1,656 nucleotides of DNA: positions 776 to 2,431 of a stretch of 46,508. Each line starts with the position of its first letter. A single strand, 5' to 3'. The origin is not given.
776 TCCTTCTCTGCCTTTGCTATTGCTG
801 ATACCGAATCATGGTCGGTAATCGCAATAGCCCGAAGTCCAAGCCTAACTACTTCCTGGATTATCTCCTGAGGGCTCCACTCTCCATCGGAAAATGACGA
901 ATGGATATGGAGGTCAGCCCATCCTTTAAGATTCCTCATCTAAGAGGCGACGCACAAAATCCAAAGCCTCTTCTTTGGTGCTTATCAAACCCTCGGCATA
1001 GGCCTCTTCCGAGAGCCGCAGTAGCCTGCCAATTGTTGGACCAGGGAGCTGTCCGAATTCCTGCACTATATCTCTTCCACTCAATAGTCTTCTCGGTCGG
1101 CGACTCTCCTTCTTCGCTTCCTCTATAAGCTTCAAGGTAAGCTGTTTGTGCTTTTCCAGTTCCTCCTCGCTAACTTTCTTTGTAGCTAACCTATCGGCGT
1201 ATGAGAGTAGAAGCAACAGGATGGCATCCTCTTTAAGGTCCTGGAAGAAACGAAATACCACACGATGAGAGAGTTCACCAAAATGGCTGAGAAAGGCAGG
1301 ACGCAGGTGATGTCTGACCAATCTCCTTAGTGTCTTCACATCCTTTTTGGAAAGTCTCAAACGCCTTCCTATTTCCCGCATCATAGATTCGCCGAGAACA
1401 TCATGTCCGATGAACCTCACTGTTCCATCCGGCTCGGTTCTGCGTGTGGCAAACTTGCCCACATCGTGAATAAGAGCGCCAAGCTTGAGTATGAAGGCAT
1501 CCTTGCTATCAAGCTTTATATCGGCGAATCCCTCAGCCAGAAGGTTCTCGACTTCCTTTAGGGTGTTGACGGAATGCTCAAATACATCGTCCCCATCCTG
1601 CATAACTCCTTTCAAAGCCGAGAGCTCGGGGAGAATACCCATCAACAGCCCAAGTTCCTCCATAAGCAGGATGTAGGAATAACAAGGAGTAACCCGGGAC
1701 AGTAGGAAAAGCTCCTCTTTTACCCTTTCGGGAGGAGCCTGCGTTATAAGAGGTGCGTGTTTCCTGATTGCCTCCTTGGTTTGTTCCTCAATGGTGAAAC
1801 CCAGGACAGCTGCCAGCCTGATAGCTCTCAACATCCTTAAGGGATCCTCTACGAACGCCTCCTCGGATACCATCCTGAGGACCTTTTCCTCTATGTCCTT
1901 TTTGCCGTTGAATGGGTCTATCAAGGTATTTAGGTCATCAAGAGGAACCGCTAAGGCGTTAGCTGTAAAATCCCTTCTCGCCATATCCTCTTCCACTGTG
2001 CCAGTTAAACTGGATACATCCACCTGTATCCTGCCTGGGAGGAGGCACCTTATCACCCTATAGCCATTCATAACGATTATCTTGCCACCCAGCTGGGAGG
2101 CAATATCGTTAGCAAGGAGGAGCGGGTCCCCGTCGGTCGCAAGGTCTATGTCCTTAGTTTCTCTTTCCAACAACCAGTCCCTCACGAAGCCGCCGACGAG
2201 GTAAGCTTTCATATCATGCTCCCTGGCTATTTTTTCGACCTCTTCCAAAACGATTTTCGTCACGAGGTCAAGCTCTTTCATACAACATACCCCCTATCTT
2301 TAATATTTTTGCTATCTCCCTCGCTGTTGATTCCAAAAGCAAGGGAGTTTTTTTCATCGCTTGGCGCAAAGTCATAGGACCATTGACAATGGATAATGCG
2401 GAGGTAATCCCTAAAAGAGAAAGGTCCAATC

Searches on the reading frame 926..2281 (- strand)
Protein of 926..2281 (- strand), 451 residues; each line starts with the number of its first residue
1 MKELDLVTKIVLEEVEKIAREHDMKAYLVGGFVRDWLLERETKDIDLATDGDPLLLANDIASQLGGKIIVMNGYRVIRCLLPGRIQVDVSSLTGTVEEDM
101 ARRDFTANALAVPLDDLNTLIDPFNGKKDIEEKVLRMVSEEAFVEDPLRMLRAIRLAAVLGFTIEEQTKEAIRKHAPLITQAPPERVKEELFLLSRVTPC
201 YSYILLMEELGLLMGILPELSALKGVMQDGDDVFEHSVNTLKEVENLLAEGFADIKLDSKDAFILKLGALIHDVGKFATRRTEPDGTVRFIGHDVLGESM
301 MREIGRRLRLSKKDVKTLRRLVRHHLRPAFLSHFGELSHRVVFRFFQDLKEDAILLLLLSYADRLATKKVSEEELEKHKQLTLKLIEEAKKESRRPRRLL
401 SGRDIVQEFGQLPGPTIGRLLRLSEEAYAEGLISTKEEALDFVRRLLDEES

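Call 8: search_protein_families(library=pfam, proteins=[window:926-2281:-], max_evalue=0.001)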
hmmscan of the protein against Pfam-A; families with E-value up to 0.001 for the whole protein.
window:926-2281:- (451 aa): 4 families
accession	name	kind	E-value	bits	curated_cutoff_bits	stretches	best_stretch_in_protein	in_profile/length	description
PF01743.26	PolyA_pol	-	2.2e-20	73.7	23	1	26-136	1-126/126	Poly A polymerase head domain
PF12627.12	PolyA_pol_RNAbd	-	1.3e-14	54.2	22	1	161-222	1-62/64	Probable RNA and SrmB- binding site of polymerase A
PF01966.28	HD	-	1.2e-10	42.1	22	1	233-367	1-115/116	HD domain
PF13735.12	tRNA_NucTran2_2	-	0.00013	22.4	27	1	335-441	54-147/149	tRNA nucleotidyltransferase domain 2 putative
